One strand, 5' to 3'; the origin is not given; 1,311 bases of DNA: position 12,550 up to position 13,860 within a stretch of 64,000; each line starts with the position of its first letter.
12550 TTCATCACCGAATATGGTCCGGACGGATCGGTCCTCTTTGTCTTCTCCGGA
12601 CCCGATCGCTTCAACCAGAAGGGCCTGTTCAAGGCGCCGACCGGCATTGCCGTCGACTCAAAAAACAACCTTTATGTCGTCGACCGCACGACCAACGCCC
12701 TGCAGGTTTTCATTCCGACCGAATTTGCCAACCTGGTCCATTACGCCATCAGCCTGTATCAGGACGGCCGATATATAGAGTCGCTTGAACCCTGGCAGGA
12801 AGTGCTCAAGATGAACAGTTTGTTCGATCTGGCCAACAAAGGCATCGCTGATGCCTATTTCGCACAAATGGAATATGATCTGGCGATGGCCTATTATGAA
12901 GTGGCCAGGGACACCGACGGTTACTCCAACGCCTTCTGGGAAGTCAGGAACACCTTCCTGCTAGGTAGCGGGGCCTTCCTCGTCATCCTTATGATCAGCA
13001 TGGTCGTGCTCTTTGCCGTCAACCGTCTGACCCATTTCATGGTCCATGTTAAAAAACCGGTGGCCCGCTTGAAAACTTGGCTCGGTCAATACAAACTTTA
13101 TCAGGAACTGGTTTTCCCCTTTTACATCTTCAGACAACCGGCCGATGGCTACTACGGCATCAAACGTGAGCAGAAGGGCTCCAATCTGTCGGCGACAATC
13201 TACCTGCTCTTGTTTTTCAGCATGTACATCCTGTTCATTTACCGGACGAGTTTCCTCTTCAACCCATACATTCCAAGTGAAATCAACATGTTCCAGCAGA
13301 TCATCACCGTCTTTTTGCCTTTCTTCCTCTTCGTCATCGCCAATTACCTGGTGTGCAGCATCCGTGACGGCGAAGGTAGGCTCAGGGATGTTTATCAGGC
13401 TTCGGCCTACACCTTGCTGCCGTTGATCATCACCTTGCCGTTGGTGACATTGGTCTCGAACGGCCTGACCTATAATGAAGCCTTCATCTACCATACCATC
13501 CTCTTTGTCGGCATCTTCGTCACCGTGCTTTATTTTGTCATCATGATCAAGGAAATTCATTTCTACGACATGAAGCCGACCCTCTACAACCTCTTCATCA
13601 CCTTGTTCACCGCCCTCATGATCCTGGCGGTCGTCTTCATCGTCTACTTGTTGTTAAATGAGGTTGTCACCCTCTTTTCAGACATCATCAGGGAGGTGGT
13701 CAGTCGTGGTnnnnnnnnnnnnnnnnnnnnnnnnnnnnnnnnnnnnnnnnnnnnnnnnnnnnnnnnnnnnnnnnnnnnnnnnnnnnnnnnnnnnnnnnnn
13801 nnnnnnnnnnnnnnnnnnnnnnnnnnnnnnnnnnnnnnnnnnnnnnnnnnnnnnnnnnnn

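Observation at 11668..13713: Extracellular NHL beta-propeller tethered to a Yip1-type membrane domain inside a sugar-transport operon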

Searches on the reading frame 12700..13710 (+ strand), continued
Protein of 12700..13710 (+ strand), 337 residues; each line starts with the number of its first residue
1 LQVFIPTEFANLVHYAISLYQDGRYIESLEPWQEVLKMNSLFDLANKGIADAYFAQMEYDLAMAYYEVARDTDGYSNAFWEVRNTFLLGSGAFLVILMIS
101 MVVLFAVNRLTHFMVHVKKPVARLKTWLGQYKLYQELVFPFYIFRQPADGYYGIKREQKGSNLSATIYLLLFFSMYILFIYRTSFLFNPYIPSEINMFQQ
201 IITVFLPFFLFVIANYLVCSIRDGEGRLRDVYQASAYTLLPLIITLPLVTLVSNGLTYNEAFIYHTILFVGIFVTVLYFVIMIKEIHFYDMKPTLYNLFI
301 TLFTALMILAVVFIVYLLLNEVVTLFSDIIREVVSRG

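Call 80: find_encoding_contigs(protein=P0514, flank=10000, max_places=1)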
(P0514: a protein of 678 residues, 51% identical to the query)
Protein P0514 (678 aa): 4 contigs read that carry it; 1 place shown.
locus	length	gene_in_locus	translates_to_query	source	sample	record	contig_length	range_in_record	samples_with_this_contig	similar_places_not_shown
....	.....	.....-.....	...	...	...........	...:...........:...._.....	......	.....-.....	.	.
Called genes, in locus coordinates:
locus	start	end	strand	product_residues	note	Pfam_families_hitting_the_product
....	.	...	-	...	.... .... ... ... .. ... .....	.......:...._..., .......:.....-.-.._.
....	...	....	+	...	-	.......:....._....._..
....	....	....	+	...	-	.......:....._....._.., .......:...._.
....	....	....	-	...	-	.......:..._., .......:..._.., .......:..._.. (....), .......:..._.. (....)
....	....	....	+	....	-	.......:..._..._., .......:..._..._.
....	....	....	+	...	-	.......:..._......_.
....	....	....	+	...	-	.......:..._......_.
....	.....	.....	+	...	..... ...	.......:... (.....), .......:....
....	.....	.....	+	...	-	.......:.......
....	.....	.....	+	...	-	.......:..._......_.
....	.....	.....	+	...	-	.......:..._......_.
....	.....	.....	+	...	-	-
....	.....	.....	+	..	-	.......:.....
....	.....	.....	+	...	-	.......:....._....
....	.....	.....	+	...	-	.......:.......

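Call 81: find_encoding_contigs(protein=P0538, flank=10000, max_places=1)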
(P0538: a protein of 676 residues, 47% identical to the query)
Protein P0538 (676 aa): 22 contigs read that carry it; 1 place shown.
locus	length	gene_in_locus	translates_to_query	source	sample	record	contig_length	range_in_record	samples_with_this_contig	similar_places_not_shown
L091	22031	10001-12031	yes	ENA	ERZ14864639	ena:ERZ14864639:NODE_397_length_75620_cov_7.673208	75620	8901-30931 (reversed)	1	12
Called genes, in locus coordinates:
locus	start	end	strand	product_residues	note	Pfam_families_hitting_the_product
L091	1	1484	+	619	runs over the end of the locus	-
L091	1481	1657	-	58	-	-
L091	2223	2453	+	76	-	-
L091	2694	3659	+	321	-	PF04616:Glyco_hydro_43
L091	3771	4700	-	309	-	PF01022:HTH_5 (weak), PF01047:MarR (weak), PF12840:HTH_20 (weak), PF13412:HTH_24, PF13601:HTH_34 (weak)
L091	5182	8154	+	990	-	PF16990:CBM_35 (faint), PF01547:SBP_bac_1, PF13416:SBP_bac_8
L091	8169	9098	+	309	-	PF00528:BPD_transp_1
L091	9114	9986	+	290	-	PF00528:BPD_transp_1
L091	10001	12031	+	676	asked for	PF01436:NHL (faint), PF04893:Yip1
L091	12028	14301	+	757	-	PF18952:DUF5696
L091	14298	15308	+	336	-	PF00528:BPD_transp_1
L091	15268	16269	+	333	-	PF00528:BPD_transp_1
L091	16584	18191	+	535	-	PF01547:SBP_bac_1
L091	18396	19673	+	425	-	PF04616:Glyco_hydro_43, PF16369:GH43_C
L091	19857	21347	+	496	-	PF02610:AraA_N, PF24856:AraA_central, PF11762:Arabinose_Iso_C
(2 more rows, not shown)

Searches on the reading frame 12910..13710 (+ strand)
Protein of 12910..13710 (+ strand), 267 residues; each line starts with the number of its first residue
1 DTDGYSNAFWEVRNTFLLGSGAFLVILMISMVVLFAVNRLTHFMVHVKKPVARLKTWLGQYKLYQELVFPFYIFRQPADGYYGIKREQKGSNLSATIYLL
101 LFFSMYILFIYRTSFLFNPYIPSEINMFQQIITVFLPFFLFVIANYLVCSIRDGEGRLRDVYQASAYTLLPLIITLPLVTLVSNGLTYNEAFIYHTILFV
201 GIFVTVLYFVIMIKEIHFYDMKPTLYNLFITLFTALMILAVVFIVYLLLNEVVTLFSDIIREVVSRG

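Call 70: search_solved_structures(query=A5, max_evalue=10)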
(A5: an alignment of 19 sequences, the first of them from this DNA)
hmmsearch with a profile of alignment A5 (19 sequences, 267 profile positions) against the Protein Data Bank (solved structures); distinct sequences matched with E-value up to 10: 1.
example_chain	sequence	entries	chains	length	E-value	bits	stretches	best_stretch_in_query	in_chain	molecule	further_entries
8h8j_C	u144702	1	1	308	0.12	14.7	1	31-149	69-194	G-protein coupled receptor 35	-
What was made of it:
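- Tried and rejected: A profile of 19 diverse C-terminal domains against PDB sequences gave only a chance GPCR hit (E 0.12, call 70).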

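Call 71: search_protein_families(library=pfam, proteins=[window:12910-13710:+], max_evalue=5)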
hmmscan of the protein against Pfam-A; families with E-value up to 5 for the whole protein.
window:12910-13710:+ (267 aa): 1 family
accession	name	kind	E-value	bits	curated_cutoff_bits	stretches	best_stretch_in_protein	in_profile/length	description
PF04893.22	Yip1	-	1e-08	35.7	28.6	1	72-241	2-172/173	Yip1 domain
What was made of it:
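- On Yip1 domain family (Pfam PF04893): The C-terminal fragment alone scores 35.7 bits (call 71).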
